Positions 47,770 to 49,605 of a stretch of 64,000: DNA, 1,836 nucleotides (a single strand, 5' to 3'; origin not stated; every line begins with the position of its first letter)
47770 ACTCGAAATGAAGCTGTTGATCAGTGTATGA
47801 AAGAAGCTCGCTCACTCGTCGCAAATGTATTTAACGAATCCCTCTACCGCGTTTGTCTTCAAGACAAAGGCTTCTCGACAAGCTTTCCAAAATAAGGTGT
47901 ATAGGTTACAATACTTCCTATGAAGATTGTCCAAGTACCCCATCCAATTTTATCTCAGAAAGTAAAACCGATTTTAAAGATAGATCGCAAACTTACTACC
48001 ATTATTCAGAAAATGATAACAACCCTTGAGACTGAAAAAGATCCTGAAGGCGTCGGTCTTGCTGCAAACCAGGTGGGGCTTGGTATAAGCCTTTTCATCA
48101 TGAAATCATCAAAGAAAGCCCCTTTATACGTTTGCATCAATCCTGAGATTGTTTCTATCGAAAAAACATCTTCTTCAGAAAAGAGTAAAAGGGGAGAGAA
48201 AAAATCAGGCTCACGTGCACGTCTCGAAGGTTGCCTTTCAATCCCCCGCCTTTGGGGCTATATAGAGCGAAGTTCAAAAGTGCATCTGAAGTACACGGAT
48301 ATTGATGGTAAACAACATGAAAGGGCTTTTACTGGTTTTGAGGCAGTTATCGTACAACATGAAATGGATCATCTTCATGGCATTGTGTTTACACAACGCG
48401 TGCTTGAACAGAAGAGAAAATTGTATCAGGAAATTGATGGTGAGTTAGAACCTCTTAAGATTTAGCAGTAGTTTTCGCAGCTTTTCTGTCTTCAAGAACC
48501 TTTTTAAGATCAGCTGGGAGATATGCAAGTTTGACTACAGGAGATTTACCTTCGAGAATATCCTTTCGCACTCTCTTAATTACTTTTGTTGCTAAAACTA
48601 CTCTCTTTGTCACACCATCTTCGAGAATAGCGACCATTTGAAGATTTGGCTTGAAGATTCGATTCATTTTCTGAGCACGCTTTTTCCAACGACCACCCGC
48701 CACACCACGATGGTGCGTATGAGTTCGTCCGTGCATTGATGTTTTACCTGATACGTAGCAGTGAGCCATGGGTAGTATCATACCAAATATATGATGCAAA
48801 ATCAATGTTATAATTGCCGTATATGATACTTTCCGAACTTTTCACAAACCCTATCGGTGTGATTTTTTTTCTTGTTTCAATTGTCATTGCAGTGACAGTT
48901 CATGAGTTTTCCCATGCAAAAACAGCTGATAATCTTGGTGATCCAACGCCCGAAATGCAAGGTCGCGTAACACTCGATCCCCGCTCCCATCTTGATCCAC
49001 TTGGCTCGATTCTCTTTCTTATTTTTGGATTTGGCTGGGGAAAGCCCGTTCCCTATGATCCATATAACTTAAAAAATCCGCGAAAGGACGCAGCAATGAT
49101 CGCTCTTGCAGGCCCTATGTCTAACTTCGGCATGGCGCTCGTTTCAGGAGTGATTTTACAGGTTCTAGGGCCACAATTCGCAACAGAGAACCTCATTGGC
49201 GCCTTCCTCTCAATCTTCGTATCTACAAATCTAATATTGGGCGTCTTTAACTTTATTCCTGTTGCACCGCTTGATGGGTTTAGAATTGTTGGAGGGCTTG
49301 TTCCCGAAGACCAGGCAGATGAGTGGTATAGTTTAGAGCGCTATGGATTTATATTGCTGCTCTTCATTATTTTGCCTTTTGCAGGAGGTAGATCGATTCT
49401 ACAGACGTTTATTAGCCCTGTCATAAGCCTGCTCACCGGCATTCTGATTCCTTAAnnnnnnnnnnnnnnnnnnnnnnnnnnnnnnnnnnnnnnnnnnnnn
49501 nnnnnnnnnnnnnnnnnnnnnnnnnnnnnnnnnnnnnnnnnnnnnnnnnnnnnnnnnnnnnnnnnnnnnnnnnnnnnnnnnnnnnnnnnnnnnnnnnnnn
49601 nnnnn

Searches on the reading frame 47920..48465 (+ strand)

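Call 89: search_protein_families(library=pfam, proteins=[window:47920-48465:+], max_evalue=0.0001)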
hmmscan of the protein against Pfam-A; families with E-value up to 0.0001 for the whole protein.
window:47920-48465:+ (181 aa): 1 family
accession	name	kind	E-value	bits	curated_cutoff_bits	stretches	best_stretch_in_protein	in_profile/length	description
PF01327.26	Pep_deformylase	-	1.8e-43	148.2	22.8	1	2-166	3-155/156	Polypeptide deformylase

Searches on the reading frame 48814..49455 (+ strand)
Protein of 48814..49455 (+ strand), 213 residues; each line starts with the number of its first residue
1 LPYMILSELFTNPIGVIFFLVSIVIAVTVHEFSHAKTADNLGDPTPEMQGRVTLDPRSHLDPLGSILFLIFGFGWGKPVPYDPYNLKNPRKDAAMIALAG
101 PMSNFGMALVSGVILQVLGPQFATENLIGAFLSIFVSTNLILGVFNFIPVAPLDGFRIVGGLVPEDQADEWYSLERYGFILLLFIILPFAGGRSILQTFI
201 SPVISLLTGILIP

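Call 89: search_protein_families(library=pfam, proteins=[window:48814-49455:+], max_evalue=0.0001)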
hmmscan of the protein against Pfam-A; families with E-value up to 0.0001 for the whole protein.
window:48814-49455:+ (213 aa): 1 family
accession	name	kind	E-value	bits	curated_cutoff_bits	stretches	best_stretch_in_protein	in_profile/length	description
PF02163.28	Peptidase_M50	-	1.3e-12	48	27.2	1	123-164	155-195/221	Peptidase family M50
